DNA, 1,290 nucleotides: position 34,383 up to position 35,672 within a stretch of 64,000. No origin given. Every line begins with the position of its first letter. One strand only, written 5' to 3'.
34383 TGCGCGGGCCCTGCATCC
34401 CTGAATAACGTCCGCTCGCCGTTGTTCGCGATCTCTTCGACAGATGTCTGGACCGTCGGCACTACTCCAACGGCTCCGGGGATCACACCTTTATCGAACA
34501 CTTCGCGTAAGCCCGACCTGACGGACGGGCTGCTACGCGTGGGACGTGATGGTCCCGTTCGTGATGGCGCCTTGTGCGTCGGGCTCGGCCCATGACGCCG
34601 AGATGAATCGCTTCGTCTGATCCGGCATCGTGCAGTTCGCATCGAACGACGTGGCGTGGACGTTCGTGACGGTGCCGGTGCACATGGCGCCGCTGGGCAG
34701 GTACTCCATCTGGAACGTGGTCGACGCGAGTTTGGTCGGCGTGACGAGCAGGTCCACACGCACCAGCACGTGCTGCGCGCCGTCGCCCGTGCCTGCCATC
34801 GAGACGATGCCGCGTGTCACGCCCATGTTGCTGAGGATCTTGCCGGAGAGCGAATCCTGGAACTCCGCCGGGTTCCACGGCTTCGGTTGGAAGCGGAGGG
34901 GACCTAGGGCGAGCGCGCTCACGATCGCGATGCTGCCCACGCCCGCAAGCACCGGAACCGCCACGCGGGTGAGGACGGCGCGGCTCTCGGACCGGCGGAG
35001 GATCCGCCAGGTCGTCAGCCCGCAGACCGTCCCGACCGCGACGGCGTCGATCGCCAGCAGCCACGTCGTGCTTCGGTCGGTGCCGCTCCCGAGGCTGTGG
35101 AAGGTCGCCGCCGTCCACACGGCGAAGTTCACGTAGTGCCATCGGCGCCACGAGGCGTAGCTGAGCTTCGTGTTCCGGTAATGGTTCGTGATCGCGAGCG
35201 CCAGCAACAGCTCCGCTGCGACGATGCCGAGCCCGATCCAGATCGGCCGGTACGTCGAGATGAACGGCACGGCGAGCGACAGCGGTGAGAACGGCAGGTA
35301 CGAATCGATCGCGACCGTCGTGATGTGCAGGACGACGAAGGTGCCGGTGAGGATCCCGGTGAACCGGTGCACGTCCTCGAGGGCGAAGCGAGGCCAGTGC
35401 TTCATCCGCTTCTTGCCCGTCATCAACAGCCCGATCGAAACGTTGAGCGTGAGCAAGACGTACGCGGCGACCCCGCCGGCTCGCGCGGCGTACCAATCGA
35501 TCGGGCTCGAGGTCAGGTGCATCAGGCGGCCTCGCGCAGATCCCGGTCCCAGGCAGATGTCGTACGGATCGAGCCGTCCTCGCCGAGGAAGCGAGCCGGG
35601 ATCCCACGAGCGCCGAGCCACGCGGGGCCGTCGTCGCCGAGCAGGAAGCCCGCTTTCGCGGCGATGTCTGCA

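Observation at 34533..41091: Two independent ApbE flavin-transferase / ferric-reductase-like membrane protein modules in 7 kb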

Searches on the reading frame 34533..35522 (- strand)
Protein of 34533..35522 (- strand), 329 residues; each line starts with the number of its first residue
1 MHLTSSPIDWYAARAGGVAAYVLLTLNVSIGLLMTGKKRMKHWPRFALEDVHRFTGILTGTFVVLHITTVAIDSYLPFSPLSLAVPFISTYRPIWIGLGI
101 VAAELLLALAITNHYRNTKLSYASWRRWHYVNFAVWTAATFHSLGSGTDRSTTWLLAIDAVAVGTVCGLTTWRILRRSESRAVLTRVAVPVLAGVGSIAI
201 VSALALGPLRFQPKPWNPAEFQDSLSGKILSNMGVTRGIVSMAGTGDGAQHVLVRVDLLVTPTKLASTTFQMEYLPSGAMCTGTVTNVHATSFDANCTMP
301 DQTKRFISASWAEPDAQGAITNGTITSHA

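Call 3: search_protein_families(library=pfam, max_evalue=0.01, proteins=[window:34533-35522:-])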
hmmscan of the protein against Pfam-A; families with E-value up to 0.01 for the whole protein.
window:34533-35522:- (329 aa): 2 families
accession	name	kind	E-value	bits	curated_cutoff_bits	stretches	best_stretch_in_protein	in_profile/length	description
PF01794.25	Ferric_reduct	-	1.2e-06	29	28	1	17-138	2-119/121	Ferric reductase like transmembrane component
PF01292.26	Ni_hydr_CYTB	-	0.0033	17.7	30.1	1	15-75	101-167/179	Prokaryotic cytochrome b561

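Call 4: search_protein_families(library=ncbifam, max_evalue=0.01, proteins=[window:34533-35522:-])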
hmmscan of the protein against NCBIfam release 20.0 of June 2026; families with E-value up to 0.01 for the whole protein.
window:34533-35522:- (329 aa): 1 family
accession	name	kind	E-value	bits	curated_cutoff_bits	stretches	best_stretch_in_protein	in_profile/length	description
NF003831.1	PRK05419.1-2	equivalog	0.00081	19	130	1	18-159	49-180/212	protein-methionine-sulfoxide reductase heme-binding subunit MsrQ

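Call 6: find_homologous_proteins(query=window:34533-35522:-, max_evalue=0.001)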
Query window:34533-35522:- (329 aa): 1571 proteins with E <= 0.001 among 8000 candidates; the best 120 are listed.
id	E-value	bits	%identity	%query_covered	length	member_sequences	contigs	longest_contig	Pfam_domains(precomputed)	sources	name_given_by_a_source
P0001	1.3e-202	690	93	100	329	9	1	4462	PF01794.26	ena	-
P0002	1.2e-201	687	92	100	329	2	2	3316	PF01794.26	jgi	jgi:sulfoxide reductase heme-binding subunit YedZ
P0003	2.9e-201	685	93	100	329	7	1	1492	PF01794.26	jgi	jgi:hypothetical protein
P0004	8.1e-201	684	93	100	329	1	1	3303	PF01794.26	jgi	jgi:DMSO/TMAO reductase YedYZ heme-binding membrane subunit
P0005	2.6e-200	682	92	100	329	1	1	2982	PF01794.26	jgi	jgi:DMSO/TMAO reductase YedYZ heme-binding membrane subunit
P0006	3.3e-200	682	93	100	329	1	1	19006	PF01794.26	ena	-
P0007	1.1e-199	680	92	100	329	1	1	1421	PF01794.26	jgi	jgi:DMSO/TMAO reductase YedYZ heme-binding membrane subunit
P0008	2.8e-199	679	92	100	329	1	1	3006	PF01794.26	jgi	jgi:methionine sulfoxide reductase heme-binding subunit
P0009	3.0e-199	679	92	100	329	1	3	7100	PF01794.26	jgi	jgi:methionine sulfoxide reductase heme-binding subunit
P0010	3.6e-199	679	92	100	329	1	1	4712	PF01794.26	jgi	jgi:DMSO/TMAO reductase YedYZ heme-binding membrane subunit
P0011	4.0e-199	678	92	100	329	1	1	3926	PF01794.26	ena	-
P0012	5.3e-199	678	93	100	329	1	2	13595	PF01794.26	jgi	jgi:sulfoxide reductase heme-binding subunit YedZ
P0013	2.7e-198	676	92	100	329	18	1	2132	PF01794.26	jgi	jgi:methionine sulfoxide reductase heme-binding subunit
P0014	6.8e-196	668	91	100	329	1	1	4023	PF01794.26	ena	-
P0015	9.6e-195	664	91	100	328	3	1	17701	PF01794.26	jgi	jgi:methionine sulfoxide reductase heme-binding subunit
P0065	1.1e-138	480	67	100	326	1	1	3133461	PF01794.26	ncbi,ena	-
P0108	3.6e-127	442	60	100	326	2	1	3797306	PF01794.26,PF01292.27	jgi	jgi:sulfoxide reductase heme-binding subunit YedZ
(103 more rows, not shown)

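Call 7: find_encoding_contigs(protein=P0065, flank=8000, max_places=2)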
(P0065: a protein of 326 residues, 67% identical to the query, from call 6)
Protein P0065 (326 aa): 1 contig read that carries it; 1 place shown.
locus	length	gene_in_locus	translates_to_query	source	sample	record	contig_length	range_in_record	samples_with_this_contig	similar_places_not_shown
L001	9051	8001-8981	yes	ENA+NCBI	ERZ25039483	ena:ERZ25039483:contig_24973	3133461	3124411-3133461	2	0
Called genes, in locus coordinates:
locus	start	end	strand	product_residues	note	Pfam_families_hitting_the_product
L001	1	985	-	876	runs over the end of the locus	PF00690:Cation_ATPase_N, PF00122:E1-E2_ATPase, PF00702:Hydrolase, PF13246:Cation_ATPase, PF00689:Cation_ATPase_C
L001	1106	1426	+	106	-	PF02627:CMD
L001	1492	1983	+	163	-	PF00719:Pyrophosphatase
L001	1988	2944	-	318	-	PF13229:Beta_helix, PF05048:NosD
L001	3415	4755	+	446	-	PF00211:Guanylate_cyc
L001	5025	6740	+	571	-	PF09335:VTT_dom, PF01569:PAP2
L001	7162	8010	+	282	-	PF02424:ApbE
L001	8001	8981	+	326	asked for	PF01794:Ferric_reduct (weak)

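Call 8: find_encoding_contigs(protein=P0108, flank=8000, max_places=2)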
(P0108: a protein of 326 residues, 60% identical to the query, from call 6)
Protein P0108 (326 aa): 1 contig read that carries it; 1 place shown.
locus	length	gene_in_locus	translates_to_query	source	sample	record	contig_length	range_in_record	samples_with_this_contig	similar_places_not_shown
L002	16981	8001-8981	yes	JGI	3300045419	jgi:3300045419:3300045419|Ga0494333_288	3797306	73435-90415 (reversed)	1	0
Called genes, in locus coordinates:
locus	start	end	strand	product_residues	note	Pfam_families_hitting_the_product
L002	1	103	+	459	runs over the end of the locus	PF01512:Complex1_51K, PF10531:SLBB, PF10589:NADH_4Fe-4S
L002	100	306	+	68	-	PF13459:Fer4_15, PF13370:Fer4_13 (weak)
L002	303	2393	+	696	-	PF24681:Kelch_KLHDC2_KLHL20_DRC7 (faint), PF13415:Beta-prop_FBX42 (faint), PF13964:Beta-prop_Calicin (faint), PF01344:Kelch_1 (faint), PF07646:Kelch_2 (faint), PF21959:DUF6923 (faint), PF21783:YNCE, PF10282:Lactonase (faint)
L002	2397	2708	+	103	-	PF13442:Cytochrome_CBB3, PF00034:Cytochrom_C (faint)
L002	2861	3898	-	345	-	PF13360:PQQ_2 (weak)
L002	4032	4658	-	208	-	-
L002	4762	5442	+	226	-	PF00072:Response_reg, PF00486:Trans_reg_C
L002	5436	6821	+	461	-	PF00672:HAMP, PF00512:HisKA, PF13581:HATPase_c_2, PF02518:HATPase_c, PF13589:HATPase_c_3 (weak)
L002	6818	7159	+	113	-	-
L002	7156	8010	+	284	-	PF02424:ApbE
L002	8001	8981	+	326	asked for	PF01292:Ni_hydr_CYTB (weak), PF01794:Ferric_reduct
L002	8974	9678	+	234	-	PF00246:Peptidase_M14, PF24827:AstE_AspA_cat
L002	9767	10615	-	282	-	PF07224:Chlorophyllase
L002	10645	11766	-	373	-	PF09992:NAGPA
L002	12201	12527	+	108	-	-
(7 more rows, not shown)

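Call 33: predict_structure(alignment_id=A2)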
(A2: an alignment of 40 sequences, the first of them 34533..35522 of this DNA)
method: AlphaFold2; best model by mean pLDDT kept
length: 329 residues; sequences in the alignment: 40
mean_pLDDT: 73.5   pTM: 0.66
mean pLDDT of the five models: 73.5, 73.3, 72.6, 72.0, 68.2
residues with pLDDT >= 90: 33; 70-90: 192; 50-70: 83; < 50: 21
segments of 3 or more residues with pLDDT < 50: 1-5, 74-79
pLDDT, mean of each block of 10 residues (from residue 1): 45 74 84 64 56 72 69 49 52 66 71 70 73 81 67 78 91 80 78 91 78 60 81 62 73 78 77 73 87 88 90 80 87
secondary structure, 60 per line:
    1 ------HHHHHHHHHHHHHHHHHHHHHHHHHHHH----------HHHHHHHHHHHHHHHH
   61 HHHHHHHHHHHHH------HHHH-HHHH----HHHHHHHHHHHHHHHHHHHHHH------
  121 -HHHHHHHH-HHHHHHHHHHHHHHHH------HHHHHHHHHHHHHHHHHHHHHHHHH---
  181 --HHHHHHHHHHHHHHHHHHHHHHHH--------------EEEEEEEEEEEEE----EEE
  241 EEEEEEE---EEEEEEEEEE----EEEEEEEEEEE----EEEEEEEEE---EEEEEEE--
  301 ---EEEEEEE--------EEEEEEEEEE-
elements in order: H7-34 H45-73 H80-83 H85-88 H93-114 H122-129 H131-146 H153-177 H183-206 E221-233 E238-247 E251-260 E265-275 E280-288 E292-298 E304-310 E319-328

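Call 43: find_related_loci(query=A2, collection=genome_contigs, flank=6000)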
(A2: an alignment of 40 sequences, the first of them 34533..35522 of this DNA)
Query A2 (329 aa) in genome_contigs; peptide patterns used: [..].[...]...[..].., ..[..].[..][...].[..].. (x = any residue, [..] = any of these).
177 stretches matched a pattern; 163 encode a relative of the query (tblastn E <= 1e-3); the best 80 are kept; 80 distinct loci.
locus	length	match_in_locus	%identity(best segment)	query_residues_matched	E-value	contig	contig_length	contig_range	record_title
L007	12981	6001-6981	70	1-328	6e-149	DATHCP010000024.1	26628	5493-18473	MAG TPA_asm: Actinomycetota bacterium isolate SMAG_U12370 k141_385114, whole genome shotgun sequence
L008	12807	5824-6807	70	1-329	5e-149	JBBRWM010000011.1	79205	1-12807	MAG: Actinomycetota bacterium isolate La4_maxbin2.307 La4_maxbin2.307_K_2979543_L_79205_cov_25.9997, whole genome shotgu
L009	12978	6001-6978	70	1-328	4e-149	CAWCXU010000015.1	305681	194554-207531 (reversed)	MAG: uncultured Actinomycetes bacterium isolate MFD07639.bin.1.66 genome assembly, contig: contig_5767, whole genome sho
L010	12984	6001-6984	71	1-329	6e-149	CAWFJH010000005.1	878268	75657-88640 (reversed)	MAG: uncultured Actinomycetes bacterium isolate MFD02242.bin.2.325 genome assembly, contig: contig_6204, whole genome sh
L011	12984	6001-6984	70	1-329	2e-148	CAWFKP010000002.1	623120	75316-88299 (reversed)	MAG: uncultured Actinomycetes bacterium isolate MFD00392.bin.2.405 genome assembly, contig: contig_214, whole genome sho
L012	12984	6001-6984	69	1-328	4e-146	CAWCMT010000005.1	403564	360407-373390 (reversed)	MAG: uncultured Actinomycetes bacterium isolate MFD05442.bin.2.3 genome assembly, contig: contig_38914, whole genome sho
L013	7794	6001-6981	67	1-329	6e-145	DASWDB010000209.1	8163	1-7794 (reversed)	MAG TPA_asm: Actinomycetota bacterium isolate SMAG_U2724 k141_248059, whole genome shotgun sequence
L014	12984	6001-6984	71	1-329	4e-144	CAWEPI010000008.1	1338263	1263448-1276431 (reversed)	MAG: uncultured Actinomycetes bacterium isolate MFD02159.bin.1.80 genome assembly, contig: contig_33062, whole genome sh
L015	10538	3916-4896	68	1-329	2e-141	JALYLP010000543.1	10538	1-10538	MAG: Actinomycetota bacterium isolate AFD bin42 SD1484-86_k127_611728, whole genome shotgun sequence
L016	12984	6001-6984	69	1-329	2e-140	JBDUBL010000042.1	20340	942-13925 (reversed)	MAG: Actinomycetota bacterium isolate cluster4_bin.22 NODE_4795_length_20340_cov_10.532462, whole genome shotgun sequenc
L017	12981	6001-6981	63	1-329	6e-139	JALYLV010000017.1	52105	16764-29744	MAG: Actinomycetota bacterium isolate AFD bin48 SD1485_NODE_23_length_52105_cov_2.583824, whole genome shotgun sequence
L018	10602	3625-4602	66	1-328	4e-137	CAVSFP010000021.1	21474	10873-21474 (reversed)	MAG: uncultured Actinomycetes bacterium isolate MFD02134.bin.2.91 genome assembly, contig: contig_92345, whole genome sh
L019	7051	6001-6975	67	1-328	8e-137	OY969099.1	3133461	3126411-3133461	MAG: uncultured Actinomycetes bacterium isolate MFD01721.bin.1.13 genome assembly, chromosome: 1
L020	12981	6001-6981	66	1-329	5e-137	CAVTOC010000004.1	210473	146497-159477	MAG: uncultured Actinomycetes bacterium isolate MFD00822.bin.2.15 genome assembly, contig: contig_27565, whole genome sh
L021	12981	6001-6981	67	1-329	2e-136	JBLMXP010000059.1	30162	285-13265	MAG: Planctomycetaceae bacterium isolate MAG253 PRJNA957066_bin34_renamed_58, whole genome shotgun sequence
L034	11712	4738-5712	56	1-329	4e-110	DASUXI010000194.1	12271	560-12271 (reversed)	MAG TPA_asm: Gaiellaceae bacterium isolate SMAG_U1865 k141_93218, whole genome shotgun sequence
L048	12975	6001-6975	55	1-329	6e-105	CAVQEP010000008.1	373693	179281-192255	MAG: uncultured Actinomycetes bacterium isolate MFD08700.bin.1.66 genome assembly, contig: contig_4580, whole genome sho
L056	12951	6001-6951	52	1-329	6e-102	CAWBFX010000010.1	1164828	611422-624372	MAG: uncultured Actinomycetes bacterium isolate MFD08669.bin.2.35 genome assembly, contig: contig_9904, whole genome sho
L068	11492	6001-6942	54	1-325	1e-99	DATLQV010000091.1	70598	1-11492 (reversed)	MAG TPA_asm: Gaiellaceae bacterium isolate SMAG_U13887 k141_536736, whole genome shotgun sequence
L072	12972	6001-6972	56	1-329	4e-99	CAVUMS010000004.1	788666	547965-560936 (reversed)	MAG: uncultured Thermoleophilia bacterium isolate MFD06298.bin.2.67 genome assembly, contig: contig_51886, whole genome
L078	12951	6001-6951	53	1-328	3e-97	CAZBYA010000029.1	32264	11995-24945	MAG TPA_asm: uncultured Gaiellales bacterium isolate SRP272529_co1_130 genome assembly, contig: NODE_1999_length_32264_c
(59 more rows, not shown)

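Call 61: search_protein_families(library=pfam, max_evalue=0.001, proteins=[L078:6950-8947:+, L056:8866-9489:-, L068:2461-3675:-, L017:11558-12970:-, L034:7608-8108:+, L072:6893-8332:+, L048:4231-4857:+, L016:11405-12817:-])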
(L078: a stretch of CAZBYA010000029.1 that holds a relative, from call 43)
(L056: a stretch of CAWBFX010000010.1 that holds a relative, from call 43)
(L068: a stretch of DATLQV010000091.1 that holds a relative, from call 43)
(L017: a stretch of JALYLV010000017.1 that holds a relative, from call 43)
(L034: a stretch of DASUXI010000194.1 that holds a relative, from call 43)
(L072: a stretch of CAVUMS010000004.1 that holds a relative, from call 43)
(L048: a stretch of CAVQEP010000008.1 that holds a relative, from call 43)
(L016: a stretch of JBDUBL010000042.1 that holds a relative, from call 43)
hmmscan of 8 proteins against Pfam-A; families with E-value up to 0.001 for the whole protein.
L078:6950-8947:+ (665 aa): 11 families
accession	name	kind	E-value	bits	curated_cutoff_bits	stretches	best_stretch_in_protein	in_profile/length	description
PF21783.3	YNCE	-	1.5e-31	110.4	27.1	1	354-647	39-331/339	YNCE-like beta-propeller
PF01344.31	Kelch_1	-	3.9e-21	74.6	20.1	1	190-234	3-46/46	Kelch motif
PF24681.1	Kelch_KLHDC2_KLHL20_DRC7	-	3.1e-15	56.5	50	2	182-309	44-178/221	KLHDC2/KLHL20/DRC7 Kelch-repeats domain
PF13964.12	Kelch_6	-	8.4e-14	51.4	25.3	1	191-236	4-49/50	Kelch motif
PF13418.12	Kelch_4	-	2.8e-08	34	21.6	0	196-234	10-48/49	Galactose oxidase, central domain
PF07646.21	Kelch_2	-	7.8e-08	32.4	21.3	0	190-233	3-47/48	Kelch motif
PF10282.15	Lactonase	-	1.9e-06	27.8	21.7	1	433-634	150-327/344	Lactonase, 7-bladed beta-propeller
PF02239.22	Cytochrom_D1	-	4.2e-06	26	25.5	0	527-627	6-103/368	Cytochrome D1 heme domain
PF25210.1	Kelch_FKB95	-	5.9e-06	26.5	70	1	193-257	37-100/268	FKB95, Kelch-repeats domain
PF13415.12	Kelch_3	-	1.6e-05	25.4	22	0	199-243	2-46/48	Galactose oxidase, central domain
PF24996.1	NANM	-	9.7e-05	21.8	45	0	180-220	301-341/350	N-acetylneuraminate epimerase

L056:8866-9489:- (207 aa): 1 family
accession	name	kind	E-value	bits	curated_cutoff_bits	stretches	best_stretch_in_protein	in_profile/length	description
PF00027.35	cNMP_binding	-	3.2e-18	65.9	27.5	1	120-201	2-87/89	Cyclic nucleotide-binding domain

L068:2461-3675:- (404 aa): 1 family
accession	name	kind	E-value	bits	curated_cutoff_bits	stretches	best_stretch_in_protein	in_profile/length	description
PF04107.18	GCS2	-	4.9e-61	207.1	21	1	37-317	1-291/291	Glutamate-cysteine ligase family 2(GCS2)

L017:11558-12970:- (470 aa): 3 families
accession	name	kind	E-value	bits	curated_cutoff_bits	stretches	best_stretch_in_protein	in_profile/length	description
PF13424.12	TPR_12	-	3.7e-14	53.1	30.1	1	206-260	19-75/77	Tetratricopeptide repeat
PF17874.7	TPR_MalT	-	1.5e-06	28.2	45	1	205-341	55-191/336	MalT-like TPR region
PF13374.12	TPR_10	-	2.1e-05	24.8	27.5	0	109-141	2-34/42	Tetratricopeptide repeat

L034:7608-8108:+ (166 aa): 5 families
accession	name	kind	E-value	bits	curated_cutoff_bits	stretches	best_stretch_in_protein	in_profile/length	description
PF08281.18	Sigma70_r4_2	-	5.9e-13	48.7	25.7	1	108-158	3-53/54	Sigma-70, region 4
PF04542.20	Sigma70_r2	-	2.7e-09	37.1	24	1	15-79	4-71/71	Sigma-70 region 2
PF04545.22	Sigma70_r4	-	8.6e-07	28.8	24.1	1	113-158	2-47/50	Sigma-70, region 4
PF07638.17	Sigma70_ECF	-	1.2e-05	25.8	21.1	1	29-161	44-181/185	ECF sigma factor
PF22029.2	PhyR_sigma2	-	4.4e-05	23.9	27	1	14-57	2-45/55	Sigma2 domain of PhyR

L072:6893-8332:+ (479 aa): 1 family
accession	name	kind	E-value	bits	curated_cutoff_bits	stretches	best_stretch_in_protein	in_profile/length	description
PF09992.14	NAGPA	-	1.8e-07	31.9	25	1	313-422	34-137/169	Phosphodiester glycosidase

L048:4231-4857:+ (208 aa): 0 families

L016:11405-12817:- (470 aa): 4 families
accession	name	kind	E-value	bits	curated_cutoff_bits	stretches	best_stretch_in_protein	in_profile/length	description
PF02518.31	HATPase_c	-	8.9e-27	94.2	26.4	1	359-469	1-110/111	Histidine kinase-, DNA gyrase B-, and HSP90-like ATPase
PF00512.31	HisKA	-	1.5e-20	73.5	26.9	1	251-317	2-66/66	His Kinase A (phospho-acceptor) domain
PF00672.30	HAMP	-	5.1e-13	49.6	25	1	186-238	1-52/53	HAMP domain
PF13581.12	HATPase_c_2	-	2.8e-05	24.6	27.4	1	365-445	33-110/127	Histidine kinase-like ATPase domain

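Call 73: fold_search(model_id=the predicted structure, library=pdb)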
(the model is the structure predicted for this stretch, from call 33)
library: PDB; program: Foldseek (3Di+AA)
matches with E <= 10: 629; with E <= 0.001: 0
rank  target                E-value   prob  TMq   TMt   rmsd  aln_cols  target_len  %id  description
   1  9h9a                  5.0e-03  0.69  0.19  0.08  20.5       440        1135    8  native structure of the full-length pesticidal protein Cry8Ba2, from crystals formed in vivo (form 1) (released 2025-12-03)
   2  6d8z_B                6.1e-03  0.33  0.12  0.13  21.4       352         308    9  Crystal Structure of the C-terminal Guanine Nucleotide Exchange Factor Module of Human Trio (released 2019-02-20)
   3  3eb7_C                8.3e-03  0.63  0.20  0.13  18.5       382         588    9  Crystal Structure of Insecticidal Delta-Endotoxin Cry8Ea1 from Bacillus Thuringiensis at 2.2 Angstroms Resolution (released 2008-09-16)
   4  6czj_B                1.5e-02  0.92  0.16  0.35  10.5       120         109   18  Structure of a redesigned beta barrel, b10 (released 2018-09-19)
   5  5c5b_D                1.5e-02  0.33  0.16  0.14  35.9       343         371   10  Crystal Structure of Human APPL BAR-PH Heterodimer (released 2016-06-22)
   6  5zi1_A                1.6e-02  0.28  0.15  0.09  20.6       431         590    9  Crystal structure of Bacillus thuringiensis insecticidal crystal protein Cry7Ca1 (wild type) (released 2018-12-26)
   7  6d8z_C                1.7e-02  0.25  0.13  0.14  21.1       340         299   10  Crystal Structure of the C-terminal Guanine Nucleotide Exchange Factor Module of Human Trio (released 2019-02-20)
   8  6d0t_A                2.2e-02  0.90  0.16  0.35   8.7       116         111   14  De novo design of a fluorescence-activating beta barrel - BB1 (released 2018-09-19)
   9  8ucd_C                2.8e-02  0.95  0.25  0.32  15.5       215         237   16  Cryo-EM structure of human STEAP1 in complex with AMG 509 Fab (released 2023-11-22)
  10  9hag                  4.2e-02  0.84  0.16  0.36   7.9       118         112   14  De novo designed beta barrel fold BBF-14 (released 2024-12-18)
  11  1erb                  4.6e-02  0.28  0.10  0.16  14.0       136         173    7  THE INTERACTION OF N-ETHYL RETINAMIDE WITH PLASMA RETINOL-BINDING PROTEIN (RBP) AND THE CRYSTAL STRUCTURE OF THE RETINOI (released 1994-01-31)
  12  3cax                  5.4e-02  0.47  0.25  0.24  19.3       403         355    8  Crystal structure of uncharacterized protein PF0695 (released 2008-03-18)
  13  4h8s_C                6.2e-02  0.14  0.13  0.12  36.2       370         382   10  Crystal structure of human APPL2BARPH domain (released 2012-10-17)
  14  2dfk_C                6.6e-02  0.13  0.14  0.13  22.9       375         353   11  Crystal structure of the CDC42-Collybistin II complex (released 2006-05-02)
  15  4esq                  6.9e-02  0.35  0.13  0.20  11.8       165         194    8  Crystal structure of the extracellular domain of PknH from Mycobacterium tuberculosis (released 2012-07-18)
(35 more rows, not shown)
